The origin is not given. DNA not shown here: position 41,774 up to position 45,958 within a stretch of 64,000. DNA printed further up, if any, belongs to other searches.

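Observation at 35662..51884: Auxiliary T6SS island with membrane-complex and spike genes but no sheath/baseplate genes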

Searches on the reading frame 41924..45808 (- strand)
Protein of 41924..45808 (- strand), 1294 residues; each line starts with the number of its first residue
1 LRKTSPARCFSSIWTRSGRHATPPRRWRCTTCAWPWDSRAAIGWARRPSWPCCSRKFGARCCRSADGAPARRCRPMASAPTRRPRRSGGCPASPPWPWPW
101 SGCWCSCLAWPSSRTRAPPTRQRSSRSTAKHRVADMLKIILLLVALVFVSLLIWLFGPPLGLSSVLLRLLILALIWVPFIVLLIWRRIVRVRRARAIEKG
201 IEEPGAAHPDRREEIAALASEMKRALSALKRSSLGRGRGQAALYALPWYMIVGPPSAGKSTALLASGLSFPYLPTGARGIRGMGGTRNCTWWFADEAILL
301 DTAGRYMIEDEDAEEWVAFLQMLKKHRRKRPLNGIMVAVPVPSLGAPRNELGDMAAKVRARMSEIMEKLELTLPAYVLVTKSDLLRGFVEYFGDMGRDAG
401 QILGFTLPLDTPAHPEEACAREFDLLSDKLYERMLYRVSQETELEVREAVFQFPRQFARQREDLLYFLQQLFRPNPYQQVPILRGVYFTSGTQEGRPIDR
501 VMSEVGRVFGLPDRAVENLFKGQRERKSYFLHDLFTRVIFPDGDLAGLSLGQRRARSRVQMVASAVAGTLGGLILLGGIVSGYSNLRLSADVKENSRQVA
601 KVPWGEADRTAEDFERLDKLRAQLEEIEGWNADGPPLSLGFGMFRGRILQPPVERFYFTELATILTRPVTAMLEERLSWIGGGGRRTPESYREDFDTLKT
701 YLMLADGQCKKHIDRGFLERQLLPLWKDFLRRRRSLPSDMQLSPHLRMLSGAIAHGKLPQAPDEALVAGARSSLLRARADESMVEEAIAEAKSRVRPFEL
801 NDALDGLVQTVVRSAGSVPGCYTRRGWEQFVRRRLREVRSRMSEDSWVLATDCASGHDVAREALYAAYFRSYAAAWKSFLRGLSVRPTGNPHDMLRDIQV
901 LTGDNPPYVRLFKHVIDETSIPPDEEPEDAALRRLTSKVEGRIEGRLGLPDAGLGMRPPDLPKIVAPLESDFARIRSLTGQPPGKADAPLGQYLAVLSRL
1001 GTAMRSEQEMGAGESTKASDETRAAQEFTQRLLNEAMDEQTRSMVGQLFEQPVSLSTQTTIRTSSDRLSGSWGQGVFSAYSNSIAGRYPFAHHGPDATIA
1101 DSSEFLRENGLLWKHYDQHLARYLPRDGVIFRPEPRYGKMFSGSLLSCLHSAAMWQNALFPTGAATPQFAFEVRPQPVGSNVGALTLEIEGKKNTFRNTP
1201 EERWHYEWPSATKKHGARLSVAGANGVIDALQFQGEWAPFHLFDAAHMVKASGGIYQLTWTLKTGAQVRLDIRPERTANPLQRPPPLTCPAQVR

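Call 5: search_protein_families(library=pfam, proteins=[window:41924-45808:-], max_evalue=0.01)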
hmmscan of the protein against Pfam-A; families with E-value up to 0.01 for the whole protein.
window:41924-45808:- (1294 aa): 4 families
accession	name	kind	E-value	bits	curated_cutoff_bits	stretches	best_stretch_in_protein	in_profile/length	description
PF14331.11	IcmF-related_N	-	3.7e-79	266.1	25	1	310-566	2-258/259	IcmF-related N-terminal domain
PF06761.17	IcmF-related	-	5.2e-52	177.6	27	1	615-920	2-308/308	Intracellular multiplication and human macrophage-killing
PF06744.18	IcmF_C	-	1.4e-17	64.2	26.7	1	1171-1275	1-105/106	Type VI secretion protein IcmF C2-like domain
PF21070.2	IcmF_helical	-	1.9e-06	28.4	24.1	1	1065-1163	3-104/106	Type VI secretion protein IcmF helical domain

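Call 14: find_related_loci(query=window:41924-45403:-, collection=genome_contigs, flank=10000)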
Query window:41924-45403:- (1159 aa) in genome_contigs; peptide patterns used: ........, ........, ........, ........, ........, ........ (x = any residue, [..] = any of these).
58 stretches matched a pattern, but none encodes a relative of the query by tblastn (E <= 1e-3).

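Call 18: find_homologous_proteins(query=window:41924-45403:-, max_evalue=1e-10)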
Query window:41924-45403:- (1159 aa): 5268 proteins with E <= 1e-10 among 8000 candidates; the best 120 are listed.
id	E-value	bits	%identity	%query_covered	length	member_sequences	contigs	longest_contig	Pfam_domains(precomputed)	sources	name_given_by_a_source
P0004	0.0e+0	2637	100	100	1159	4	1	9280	PF06744.19,PF21070.3,PF06761.18,PF14331.12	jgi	-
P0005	0.0e+0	1176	49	99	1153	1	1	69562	PF06744.19,PF21070.3,PF06761.18,PF14331.12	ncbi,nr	ncbi:MAG TPA: type VI secretion system membrane subunit TssM [Polyangia bacterium]|nr:type VI secret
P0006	0.0e+0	1167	50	97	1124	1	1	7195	PF06744.19,PF21070.3,PF06761.18,PF14331.12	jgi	jgi:type VI secretion system protein ImpL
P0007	0.0e+0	1164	49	98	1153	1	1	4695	PF06744.19,PF21070.3,PF06761.18,PF14331.12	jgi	jgi:type VI secretion system protein ImpL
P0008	3.3e-217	742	37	100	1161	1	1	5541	PF06744.19,PF06761.18,PF14331.12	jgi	jgi:type VI secretion system protein ImpL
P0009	1.2e-206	707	38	98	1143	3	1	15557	PF06744.19,PF06761.18,PF14331.12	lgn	-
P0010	7.6e-206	704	37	98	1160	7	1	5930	PF06744.19,PF06761.18,PF14331.12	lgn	-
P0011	5.5e-205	701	37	98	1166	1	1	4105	PF06744.19,PF06761.18,PF14331.12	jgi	jgi:type VI secretion system protein ImpL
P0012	1.3e-204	700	35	98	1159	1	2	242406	PF06744.19,PF06761.18,PF14331.12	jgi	jgi:type VI secretion system protein ImpL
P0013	5.3e-201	688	35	99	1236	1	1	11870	PF06744.19,PF06761.18,PF14331.12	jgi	jgi:type VI secretion system protein ImpL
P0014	1.2e-200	687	35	99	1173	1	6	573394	PF06744.19,PF21070.3,PF06761.18,PF14331.12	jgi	jgi:type VI secretion system protein ImpL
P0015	3.4e-200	686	36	99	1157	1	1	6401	PF06744.19,PF21070.3,PF06761.18,PF14331.12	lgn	-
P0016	1.8e-196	673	36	98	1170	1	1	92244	PF06744.19,PF21070.3,PF06761.18,PF14331.12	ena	-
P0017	9.9e-196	671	35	98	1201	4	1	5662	PF06744.19,PF21070.3,PF06761.18,PF14331.12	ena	-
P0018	5.1e-195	668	34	94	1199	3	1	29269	PF06744.19,PF21070.3,PF06761.18,PF14331.12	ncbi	-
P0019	1.1e-194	667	33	100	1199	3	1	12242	PF06744.19,PF21070.3,PF06761.18,PF14331.12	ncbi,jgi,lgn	-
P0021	6.1e-194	665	36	94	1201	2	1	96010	PF06744.19,PF21070.3,PF06761.18,PF14331.12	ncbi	ncbi:MAG TPA: type VI secretion system membrane subunit TssM [Polyangiaceae bacterium]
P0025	4.2e-190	652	35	100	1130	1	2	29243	PF06744.19,PF21070.3,PF06761.18,PF14331.12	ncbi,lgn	-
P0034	3.5e-188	646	35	93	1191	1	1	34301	PF06744.19,PF21070.3,PF06761.18,PF14331.12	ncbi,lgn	-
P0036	5.7e-188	645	33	99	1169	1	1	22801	PF06744.19,PF21070.3,PF06761.18,PF14331.12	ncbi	-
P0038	1.8e-187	643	35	98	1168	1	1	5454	PF06744.19,PF21070.3,PF06761.18,PF14331.12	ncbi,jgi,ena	jgi:type VI secretion system protein ImpL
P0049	2.8e-185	636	35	98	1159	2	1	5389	PF06744.19,PF21070.3,PF06761.18,PF14331.12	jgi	jgi:type VI secretion system protein ImpL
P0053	1.8e-184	633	32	100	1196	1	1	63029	PF06744.19,PF21070.3,PF06761.18,PF14331.12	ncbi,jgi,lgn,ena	-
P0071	2.1e-182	627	35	94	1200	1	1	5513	PF06744.19,PF21070.3,PF06761.18,PF14331.12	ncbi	-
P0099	5.3e-179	615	34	99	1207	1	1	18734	PF06744.19,PF21070.3,PF06761.18,PF14331.12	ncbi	-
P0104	1.4e-178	614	33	99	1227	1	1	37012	PF06744.19,PF21070.3,PF06761.18,PF14331.12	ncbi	-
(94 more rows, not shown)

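Call 19: find_encoding_contigs(protein=P0005, flank=10000, max_places=2)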
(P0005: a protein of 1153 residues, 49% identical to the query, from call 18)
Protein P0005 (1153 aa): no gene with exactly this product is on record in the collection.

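Call 20: find_encoding_contigs(protein=P0012, flank=10000, max_places=2)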
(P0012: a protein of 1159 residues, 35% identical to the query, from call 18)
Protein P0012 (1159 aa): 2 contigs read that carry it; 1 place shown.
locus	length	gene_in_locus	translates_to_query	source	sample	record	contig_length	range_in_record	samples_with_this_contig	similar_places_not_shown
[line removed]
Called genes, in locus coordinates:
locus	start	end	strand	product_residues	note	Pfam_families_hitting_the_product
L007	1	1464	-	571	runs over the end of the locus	PF05947:T6SS_TssF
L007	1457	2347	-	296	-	-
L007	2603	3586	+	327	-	PF16697:Yop-YscD_cpl (weak), PF00498:FHA, PF20232:T6SS_FHA_C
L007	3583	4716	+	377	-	PF00481:PP2C (weak), PF13672:PP2C_2, PF07228:SpoIIE (weak), PF16697:Yop-YscD_cpl, PF00498:FHA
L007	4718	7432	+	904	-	-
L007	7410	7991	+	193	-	PF12790:T6SS-SciN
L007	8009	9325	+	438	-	PF05936:T6SS_VasE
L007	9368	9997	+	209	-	PF09850:DotU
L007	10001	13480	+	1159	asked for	PF14331:IcmF-related_N, PF06761:IcmF-related, PF06744:IcmF_C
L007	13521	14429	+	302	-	PF09867:TagF_N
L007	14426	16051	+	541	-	-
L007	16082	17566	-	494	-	PF05943:VipB, PF18945:VipB_2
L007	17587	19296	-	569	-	PF05947:T6SS_TssF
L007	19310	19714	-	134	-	PF04965:GPW_gp25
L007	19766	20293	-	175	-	-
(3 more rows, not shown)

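Call 21: find_encoding_contigs(protein=P0006, flank=10000, max_places=2)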
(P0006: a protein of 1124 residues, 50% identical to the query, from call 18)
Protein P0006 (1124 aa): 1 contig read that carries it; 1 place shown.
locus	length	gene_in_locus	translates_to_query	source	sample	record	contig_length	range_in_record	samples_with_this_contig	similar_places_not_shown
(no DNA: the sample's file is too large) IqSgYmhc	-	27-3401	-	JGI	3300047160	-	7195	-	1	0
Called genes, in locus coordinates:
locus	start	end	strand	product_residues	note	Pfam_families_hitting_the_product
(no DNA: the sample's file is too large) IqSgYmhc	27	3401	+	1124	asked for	PF14331:IcmF-related_N, PF06761:IcmF-related, PF21070:IcmF_helical, PF06744:IcmF_C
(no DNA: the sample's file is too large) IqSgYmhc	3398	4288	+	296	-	PF09867:TagF_N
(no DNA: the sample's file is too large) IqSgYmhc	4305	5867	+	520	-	PF06812:ImpA_N, PF16989:T6SS_VasJ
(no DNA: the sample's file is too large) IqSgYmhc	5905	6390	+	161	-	PF05591:T6SS_VipA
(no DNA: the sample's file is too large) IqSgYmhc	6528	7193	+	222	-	?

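Call 22: find_encoding_contigs(protein=P0009, flank=10000, max_places=2)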
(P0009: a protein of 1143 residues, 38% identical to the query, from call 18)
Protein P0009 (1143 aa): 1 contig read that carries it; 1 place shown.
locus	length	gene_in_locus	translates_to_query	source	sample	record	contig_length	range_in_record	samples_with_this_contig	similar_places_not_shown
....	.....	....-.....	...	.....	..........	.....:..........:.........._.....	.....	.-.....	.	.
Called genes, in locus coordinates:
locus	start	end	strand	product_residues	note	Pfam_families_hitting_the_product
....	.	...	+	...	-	?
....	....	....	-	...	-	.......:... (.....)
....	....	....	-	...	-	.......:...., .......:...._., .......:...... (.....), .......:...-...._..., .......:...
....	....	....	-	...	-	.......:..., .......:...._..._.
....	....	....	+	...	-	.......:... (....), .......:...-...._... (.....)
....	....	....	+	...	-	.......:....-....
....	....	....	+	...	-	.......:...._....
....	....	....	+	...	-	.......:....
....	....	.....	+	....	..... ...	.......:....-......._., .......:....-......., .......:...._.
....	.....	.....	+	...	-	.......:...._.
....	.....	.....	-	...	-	?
